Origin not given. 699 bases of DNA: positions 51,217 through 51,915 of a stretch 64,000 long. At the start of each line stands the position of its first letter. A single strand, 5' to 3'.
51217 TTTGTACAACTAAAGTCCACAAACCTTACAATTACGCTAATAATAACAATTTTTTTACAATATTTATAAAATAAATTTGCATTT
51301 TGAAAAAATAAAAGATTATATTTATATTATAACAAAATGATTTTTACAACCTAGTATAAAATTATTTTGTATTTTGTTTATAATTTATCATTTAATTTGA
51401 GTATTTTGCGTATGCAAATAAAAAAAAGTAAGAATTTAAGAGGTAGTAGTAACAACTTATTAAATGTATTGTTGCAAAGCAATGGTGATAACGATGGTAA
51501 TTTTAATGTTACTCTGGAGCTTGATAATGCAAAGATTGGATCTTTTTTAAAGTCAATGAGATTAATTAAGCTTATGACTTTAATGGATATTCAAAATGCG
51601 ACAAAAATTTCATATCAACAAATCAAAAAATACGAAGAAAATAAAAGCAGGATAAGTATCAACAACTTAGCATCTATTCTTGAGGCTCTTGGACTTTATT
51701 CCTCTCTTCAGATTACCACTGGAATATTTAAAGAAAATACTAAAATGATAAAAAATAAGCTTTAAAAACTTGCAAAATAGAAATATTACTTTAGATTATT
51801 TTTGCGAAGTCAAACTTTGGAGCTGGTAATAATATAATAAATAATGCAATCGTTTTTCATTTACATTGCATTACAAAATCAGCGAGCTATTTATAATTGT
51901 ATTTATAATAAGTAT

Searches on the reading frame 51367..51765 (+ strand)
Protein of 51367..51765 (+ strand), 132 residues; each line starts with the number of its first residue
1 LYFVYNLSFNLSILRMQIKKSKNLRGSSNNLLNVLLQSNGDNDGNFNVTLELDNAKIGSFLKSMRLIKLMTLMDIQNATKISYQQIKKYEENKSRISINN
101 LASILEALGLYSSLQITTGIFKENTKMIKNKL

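Call 98: search_protein_families(library=pfam, proteins=[window:51367-51765:+], max_evalue=0.0001)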
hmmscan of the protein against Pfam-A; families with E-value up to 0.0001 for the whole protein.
window:51367-51765:+ (132 aa): 2 families
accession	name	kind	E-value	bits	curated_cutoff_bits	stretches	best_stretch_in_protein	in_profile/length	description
PF12844.13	HTH_19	-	9.7e-07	29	30.2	1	58-110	1-53/64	Helix-turn-helix domain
PF01381.28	HTH_3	-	5.7e-05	23.5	23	1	61-110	1-50/55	Helix-turn-helix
